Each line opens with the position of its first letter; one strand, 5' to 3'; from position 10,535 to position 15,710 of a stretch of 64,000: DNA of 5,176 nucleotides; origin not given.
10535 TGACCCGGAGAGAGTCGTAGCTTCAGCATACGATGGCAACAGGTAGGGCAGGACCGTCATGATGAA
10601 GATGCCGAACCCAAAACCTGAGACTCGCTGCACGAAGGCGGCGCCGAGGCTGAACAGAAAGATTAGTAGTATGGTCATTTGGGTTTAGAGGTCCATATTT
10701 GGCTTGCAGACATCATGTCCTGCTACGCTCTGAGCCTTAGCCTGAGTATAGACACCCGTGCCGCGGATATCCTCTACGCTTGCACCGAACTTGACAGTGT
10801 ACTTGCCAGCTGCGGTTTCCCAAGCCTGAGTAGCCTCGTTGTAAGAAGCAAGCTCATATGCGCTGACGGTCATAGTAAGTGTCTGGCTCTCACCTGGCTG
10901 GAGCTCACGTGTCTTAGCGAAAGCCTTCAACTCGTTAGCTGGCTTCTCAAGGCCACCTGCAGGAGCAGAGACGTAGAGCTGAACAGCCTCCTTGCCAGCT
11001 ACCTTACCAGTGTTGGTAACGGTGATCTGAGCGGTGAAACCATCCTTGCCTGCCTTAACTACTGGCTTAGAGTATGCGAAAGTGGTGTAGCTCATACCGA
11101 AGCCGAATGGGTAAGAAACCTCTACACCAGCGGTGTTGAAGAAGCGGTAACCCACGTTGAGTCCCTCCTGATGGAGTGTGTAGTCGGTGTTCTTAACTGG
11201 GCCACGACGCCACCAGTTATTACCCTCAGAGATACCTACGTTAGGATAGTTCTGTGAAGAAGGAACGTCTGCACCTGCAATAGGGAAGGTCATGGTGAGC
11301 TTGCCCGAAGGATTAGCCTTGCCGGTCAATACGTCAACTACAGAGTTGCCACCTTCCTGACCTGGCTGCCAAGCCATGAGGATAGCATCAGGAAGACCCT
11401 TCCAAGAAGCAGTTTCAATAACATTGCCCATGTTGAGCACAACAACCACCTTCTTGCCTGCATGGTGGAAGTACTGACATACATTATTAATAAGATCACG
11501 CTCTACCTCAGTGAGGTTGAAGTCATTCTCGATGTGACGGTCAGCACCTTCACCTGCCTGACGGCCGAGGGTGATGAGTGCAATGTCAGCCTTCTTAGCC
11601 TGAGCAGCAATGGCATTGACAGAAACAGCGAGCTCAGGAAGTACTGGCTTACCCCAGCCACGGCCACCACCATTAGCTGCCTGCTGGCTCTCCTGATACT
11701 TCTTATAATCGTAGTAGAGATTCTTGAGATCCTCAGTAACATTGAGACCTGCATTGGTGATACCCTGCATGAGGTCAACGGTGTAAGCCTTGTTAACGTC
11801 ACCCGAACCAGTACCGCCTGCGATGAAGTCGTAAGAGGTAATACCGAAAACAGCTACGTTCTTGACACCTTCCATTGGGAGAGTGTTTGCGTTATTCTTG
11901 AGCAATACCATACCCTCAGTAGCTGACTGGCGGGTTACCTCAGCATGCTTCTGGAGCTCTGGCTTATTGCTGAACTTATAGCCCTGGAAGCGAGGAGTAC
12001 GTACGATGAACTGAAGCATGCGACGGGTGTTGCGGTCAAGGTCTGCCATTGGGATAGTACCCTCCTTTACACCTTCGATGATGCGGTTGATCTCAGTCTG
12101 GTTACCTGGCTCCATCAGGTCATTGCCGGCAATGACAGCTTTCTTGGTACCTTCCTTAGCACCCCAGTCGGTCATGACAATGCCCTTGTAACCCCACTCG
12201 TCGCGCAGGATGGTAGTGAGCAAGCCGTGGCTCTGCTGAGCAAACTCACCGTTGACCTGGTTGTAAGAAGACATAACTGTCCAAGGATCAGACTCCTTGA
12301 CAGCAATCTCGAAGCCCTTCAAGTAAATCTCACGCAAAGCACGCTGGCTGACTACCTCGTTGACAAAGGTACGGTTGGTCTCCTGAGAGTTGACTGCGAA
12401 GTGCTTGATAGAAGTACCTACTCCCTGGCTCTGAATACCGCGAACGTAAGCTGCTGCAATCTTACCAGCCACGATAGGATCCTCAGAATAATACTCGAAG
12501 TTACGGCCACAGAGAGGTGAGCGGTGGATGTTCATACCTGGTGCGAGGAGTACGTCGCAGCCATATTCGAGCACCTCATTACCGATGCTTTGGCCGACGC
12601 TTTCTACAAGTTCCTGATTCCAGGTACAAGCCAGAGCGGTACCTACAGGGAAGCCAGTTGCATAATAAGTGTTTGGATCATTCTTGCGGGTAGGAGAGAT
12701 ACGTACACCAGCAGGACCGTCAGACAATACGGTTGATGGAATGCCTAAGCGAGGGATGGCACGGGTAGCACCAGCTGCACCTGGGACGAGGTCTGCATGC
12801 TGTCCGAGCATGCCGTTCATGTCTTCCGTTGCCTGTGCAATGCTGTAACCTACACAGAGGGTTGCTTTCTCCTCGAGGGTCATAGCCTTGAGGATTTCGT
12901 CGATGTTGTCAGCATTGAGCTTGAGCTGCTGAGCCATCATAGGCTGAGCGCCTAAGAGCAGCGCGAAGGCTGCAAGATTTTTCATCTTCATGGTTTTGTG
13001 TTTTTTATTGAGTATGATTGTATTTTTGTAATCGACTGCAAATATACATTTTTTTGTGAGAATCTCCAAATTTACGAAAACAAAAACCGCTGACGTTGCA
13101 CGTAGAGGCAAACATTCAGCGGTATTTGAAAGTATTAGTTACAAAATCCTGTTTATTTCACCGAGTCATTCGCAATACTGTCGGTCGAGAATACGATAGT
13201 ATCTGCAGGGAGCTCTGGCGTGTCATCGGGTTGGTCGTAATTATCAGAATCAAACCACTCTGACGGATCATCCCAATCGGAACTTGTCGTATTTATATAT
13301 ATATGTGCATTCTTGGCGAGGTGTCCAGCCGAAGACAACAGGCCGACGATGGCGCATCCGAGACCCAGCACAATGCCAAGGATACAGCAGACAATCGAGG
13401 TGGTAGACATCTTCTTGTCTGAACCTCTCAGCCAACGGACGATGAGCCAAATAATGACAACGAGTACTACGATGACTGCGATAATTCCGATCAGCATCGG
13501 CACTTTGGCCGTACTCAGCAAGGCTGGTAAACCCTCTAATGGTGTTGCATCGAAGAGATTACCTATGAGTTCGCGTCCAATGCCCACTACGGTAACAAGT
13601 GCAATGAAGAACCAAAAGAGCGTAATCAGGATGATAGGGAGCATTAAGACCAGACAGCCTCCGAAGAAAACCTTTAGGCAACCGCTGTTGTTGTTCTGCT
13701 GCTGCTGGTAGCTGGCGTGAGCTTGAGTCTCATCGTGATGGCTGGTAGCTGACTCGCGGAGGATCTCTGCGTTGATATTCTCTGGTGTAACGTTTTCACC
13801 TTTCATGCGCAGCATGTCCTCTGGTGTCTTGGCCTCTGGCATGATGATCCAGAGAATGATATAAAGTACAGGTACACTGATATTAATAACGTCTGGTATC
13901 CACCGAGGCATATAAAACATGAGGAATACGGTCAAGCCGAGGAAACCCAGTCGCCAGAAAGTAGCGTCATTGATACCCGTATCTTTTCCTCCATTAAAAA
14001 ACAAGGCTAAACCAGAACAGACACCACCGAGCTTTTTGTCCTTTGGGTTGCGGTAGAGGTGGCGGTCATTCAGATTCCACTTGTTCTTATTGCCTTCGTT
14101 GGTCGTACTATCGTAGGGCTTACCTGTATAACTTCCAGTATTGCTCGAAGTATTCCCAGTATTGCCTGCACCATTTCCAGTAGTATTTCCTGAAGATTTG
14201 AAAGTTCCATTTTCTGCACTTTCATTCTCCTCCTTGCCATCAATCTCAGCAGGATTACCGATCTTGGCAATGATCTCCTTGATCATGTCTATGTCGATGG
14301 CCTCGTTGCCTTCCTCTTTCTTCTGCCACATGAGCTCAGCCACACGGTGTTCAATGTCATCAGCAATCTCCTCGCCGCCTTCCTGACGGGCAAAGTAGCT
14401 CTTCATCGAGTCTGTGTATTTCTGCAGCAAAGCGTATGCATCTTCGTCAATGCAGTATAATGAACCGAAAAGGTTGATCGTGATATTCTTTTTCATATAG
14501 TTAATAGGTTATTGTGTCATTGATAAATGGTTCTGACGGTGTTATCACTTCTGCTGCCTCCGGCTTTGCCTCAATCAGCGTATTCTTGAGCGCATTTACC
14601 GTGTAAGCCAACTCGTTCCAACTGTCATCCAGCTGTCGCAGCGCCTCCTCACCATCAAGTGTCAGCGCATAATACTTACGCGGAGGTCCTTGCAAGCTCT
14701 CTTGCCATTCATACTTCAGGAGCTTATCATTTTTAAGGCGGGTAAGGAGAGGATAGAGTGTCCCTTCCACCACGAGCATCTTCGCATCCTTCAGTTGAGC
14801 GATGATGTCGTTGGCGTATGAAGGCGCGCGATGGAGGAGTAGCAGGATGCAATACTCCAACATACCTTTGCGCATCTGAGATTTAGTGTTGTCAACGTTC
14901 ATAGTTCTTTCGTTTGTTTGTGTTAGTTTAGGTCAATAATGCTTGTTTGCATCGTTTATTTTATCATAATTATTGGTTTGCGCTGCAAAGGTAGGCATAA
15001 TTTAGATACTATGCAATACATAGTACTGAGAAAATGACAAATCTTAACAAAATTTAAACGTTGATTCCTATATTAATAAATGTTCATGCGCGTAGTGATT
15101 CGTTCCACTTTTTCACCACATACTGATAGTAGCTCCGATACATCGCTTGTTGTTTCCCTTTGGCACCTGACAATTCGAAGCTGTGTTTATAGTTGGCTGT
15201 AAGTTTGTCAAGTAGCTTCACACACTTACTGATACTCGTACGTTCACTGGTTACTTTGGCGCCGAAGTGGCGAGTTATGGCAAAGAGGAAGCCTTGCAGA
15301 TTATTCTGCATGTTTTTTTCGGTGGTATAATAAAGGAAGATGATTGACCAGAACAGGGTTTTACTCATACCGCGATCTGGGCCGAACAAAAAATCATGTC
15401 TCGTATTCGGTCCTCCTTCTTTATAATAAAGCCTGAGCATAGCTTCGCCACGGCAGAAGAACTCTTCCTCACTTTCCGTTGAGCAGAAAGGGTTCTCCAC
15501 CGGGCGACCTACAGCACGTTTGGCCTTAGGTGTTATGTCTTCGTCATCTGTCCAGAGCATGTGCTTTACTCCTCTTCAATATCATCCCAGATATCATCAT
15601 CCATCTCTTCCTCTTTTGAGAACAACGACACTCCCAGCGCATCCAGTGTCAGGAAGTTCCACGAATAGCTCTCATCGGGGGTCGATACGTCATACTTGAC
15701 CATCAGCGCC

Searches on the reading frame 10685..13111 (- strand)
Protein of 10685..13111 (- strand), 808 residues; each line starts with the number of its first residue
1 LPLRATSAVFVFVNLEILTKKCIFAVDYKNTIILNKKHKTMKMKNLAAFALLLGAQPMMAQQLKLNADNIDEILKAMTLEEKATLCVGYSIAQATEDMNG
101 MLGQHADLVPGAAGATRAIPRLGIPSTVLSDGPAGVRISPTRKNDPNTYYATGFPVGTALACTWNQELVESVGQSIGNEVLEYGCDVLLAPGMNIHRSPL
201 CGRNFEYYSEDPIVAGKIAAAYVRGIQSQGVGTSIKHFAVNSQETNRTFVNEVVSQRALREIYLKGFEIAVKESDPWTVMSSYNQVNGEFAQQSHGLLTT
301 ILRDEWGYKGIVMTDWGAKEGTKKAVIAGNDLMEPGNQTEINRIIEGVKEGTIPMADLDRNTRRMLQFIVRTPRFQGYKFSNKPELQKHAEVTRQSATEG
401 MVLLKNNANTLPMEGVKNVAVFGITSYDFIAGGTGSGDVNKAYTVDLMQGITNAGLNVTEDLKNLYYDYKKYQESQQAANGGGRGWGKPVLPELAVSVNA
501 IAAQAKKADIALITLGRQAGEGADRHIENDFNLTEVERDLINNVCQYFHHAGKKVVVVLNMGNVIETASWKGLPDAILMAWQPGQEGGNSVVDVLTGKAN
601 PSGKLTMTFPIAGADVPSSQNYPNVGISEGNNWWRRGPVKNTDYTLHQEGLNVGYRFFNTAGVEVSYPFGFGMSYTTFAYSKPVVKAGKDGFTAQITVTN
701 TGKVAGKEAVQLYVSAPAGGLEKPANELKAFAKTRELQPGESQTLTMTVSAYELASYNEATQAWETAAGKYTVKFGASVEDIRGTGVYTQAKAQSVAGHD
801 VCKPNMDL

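Call 83: search_protein_families(library=pfam, proteins=[window:10685-13111:-], max_evalue=0.0001)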
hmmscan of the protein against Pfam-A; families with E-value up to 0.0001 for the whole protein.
window:10685-13111:- (808 aa): 3 families
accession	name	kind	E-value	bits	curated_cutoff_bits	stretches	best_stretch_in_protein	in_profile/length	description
PF01915.27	Glyco_hydro_3_C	-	5.3e-46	157.6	31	1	401-675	1-200/200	Glycosyl hydrolase family 3 C-terminal domain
PF00933.27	Glyco_hydro_3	-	3.2e-39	135.7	27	1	151-367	82-315/316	Glycosyl hydrolase family 3 N terminal domain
PF14310.12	Fn3-like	-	4.3e-21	75.3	25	1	708-778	1-70/71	Fibronectin type III-like domain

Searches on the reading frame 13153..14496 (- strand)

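Call 8: search_protein_families(library=pfam, proteins=[window:13153-14496:-], max_evalue=0.01)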
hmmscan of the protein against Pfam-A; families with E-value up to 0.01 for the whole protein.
window:13153-14496:- (447 aa): 2 families
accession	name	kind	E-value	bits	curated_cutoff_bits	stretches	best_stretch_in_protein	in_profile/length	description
PF04024.17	PspC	-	2.4e-11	43.7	25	1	145-222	1-58/58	PspC domain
PF09586.16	YfhO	-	0.0072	15.2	28.5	0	342-416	188-260/835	Bacterial membrane protein YfhO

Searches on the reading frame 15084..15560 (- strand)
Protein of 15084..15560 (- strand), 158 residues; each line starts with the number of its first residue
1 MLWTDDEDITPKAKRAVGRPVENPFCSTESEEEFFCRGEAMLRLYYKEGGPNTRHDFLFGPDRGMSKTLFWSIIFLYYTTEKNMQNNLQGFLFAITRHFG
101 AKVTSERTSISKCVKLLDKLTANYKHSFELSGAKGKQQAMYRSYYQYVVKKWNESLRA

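Call 8: search_protein_families(library=pfam, proteins=[window:15084-15560:-], max_evalue=0.01)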
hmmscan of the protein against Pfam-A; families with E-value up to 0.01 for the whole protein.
window:15084-15560:- (158 aa): 0 families

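Call 56: search_protein_families(library=ncbifam, proteins=[window:15084-15560:-], max_evalue=0.01)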
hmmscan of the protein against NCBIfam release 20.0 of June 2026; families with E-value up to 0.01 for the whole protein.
window:15084-15560:- (158 aa): 0 families

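Call 57: search_protein_families(library=phrogs, proteins=[window:15084-15560:-], max_evalue=0.01)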
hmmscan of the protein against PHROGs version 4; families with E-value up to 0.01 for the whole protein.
window:15084-15560:- (158 aa): 0 families

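Call 68: find_homologous_proteins(query=window:15084-15560:-, max_evalue=0.00001)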
Query window:15084-15560:- (158 aa): 39 proteins with E <= 0.00001 among 48 candidates.
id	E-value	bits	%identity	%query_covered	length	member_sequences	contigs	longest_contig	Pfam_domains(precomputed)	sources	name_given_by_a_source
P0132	2.7e-104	364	100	100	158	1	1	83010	-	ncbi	-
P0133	2.8e-91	321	89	100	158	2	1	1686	-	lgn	-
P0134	4.4e-82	292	80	100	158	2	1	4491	-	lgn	-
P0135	1.3e-72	261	74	99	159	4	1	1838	-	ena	-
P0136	4.3e-70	253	72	99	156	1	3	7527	-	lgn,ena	-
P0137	1.6e-69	251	71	99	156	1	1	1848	-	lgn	-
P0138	2.2e-69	250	71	99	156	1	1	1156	-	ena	-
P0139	3.0e-69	250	71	99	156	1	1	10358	-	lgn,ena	-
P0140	4.3e-69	249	71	99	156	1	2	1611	-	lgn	-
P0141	4.3e-69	249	71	99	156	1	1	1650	-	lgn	-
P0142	8.3e-69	248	71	99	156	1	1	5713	-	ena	-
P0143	1.9e-67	244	70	100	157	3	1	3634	-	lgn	-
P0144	2.8e-67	243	70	99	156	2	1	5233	-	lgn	-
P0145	5.9e-67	242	69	99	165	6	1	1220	-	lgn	-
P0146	1.7e-65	238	69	99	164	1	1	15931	-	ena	-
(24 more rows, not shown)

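Call 72: search_protein_families(library=padloc, proteins=[window:15084-15560:-], max_evalue=0.01)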
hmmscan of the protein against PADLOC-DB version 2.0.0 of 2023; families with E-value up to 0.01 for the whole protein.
window:15084-15560:- (158 aa): 0 families

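Call 78: predict_structure(alignment_id=A3)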
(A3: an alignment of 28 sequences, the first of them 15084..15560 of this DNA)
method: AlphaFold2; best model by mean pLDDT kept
length: 158 residues; sequences in the alignment: 28
mean_pLDDT: 83.9   pTM: 0.79
mean pLDDT of the five models: 83.9, 80.2, 79.9, 79.6, 79.1
residues with pLDDT >= 90: 97; 70-90: 30; 50-70: 13; < 50: 18
segments of 3 or more residues with pLDDT < 50: 1-18
pLDDT, mean of each block of 10 residues (from residue 1): 41 49 89 96 85 76 88 96 94 94 89 95 81 91 94 85
secondary structure, 60 per line:
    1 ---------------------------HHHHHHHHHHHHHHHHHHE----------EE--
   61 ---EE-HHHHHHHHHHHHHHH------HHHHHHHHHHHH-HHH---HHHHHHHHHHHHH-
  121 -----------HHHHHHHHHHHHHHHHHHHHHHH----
elements in order: H28-45 H67-81 H88-99 H107-119 H132-154

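Call 82: fold_search(model_id=the predicted structure, library=pdb)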
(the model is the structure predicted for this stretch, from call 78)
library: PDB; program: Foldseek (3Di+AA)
matches with E <= 10: 170; with E <= 0.001: 0
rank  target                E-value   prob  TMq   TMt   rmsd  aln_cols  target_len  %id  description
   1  5ehj_B                8.8e-01  0.09  0.20  0.15  14.6       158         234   11  Crystal Structure of the ER-alpha Ligand-binding Domain in Complex with the Cyclofenil Derivative 4,4'-[(4aR,8aR)-octa (released 2016-05-04)
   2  5krk_B                9.3e-01  0.08  0.20  0.16  14.3       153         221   11  Crystal Structure of the ER-alpha Ligand-binding Domain (Y537S) in Complex with 4,4'-((5-bromo-2,3-dihydro-1H-inden-1- (released 2017-01-18)
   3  5dp0_B                9.8e-01  0.08  0.19  0.14  14.9       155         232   12  Crystal Structure of the ER-alpha Ligand-binding Domain in complex with a 4-fluorophenylamino-substituted triaryl-ethy (released 2016-05-04)
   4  2p1a_A                1.0e+00  0.14  0.25  0.27  11.9       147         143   11  Crystal structure of a putative metal-binding protein (bce_2162) from bacillus cereus atcc 10987 at 2.10 A resolution (released 2007-03-20)
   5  5die_B                1.1e+00  0.08  0.20  0.15  14.6       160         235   10  Crystal Structure of the ER-alpha Ligand-binding Domain in complex with a trifluoro-substituted A-CD ring estrogen der (released 2016-05-04)
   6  5dxq_B                1.2e+00  0.09  0.21  0.16  13.9       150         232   12  Crystal Structure of the ER-alpha Ligand-binding Domain in Complex with the Cyclofenil Derivative 4,4'-[(1s,5s)-bicycl (released 2016-05-04)
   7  5dkb_B                1.4e+00  0.08  0.21  0.15  14.1       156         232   11  Crystal Structure of the ER-alpha Ligand-binding Domain in complex with a 3-methylphenylamino-substituted ethyl triary (released 2016-05-04)
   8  5eit_B                1.6e+00  0.08  0.20  0.15  13.9       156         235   11  Crystal Structure of the ER-alpha Ligand-binding Domain (Y537S) in Complex with the imidazopyridine derivative 2-(4-hy (released 2016-05-04)
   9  5e0x_A                1.6e+00  0.07  0.20  0.15  14.1       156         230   11  Crystal Structure of the ER-alpha Ligand-binding Domain in Complex with the Cyclofenil Derivative 4,4'-{[(3S)-3-(4-met (released 2016-05-04)
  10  5b7j_MODEL_1_A        1.9e+00  0.13  0.23  0.31  11.1       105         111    2  Structure model of Sap1-DNA complex (released 2017-02-22)
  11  5xuq_A                1.9e+00  0.04  0.16  0.14  14.1       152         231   12  Crystal structure of VDR-LBD complexed with an antagonist, 2-methylidene-19,26,27-trinor-22-(S)-butyl-1-hydroxy-25-oxo (released 2018-06-27)
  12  6exu                  2.0e+00  0.16  0.24  0.34   9.1        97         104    4  Crystal structure of the DNA binding domain of fission yeast Sap1 (released 2018-11-28)
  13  5duh_B                2.1e+00  0.06  0.20  0.15  14.1       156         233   11  Crystal Structure of the ER-alpha Ligand-binding Domain in Complex with a Sulfoxide-bridged Oxabicyclic Heptene Sulfon (released 2016-05-04)
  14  5vxa_A                2.2e+00  0.05  0.19  0.18  13.6       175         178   14  Structure of the human Mesh1-NADPH complex (released 2018-05-23)
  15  2p1a_B                2.3e+00  0.08  0.24  0.25  11.9       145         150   10  Crystal structure of a putative metal-binding protein (bce_2162) from bacillus cereus atcc 10987 at 2.10 A resolution (released 2007-03-20)
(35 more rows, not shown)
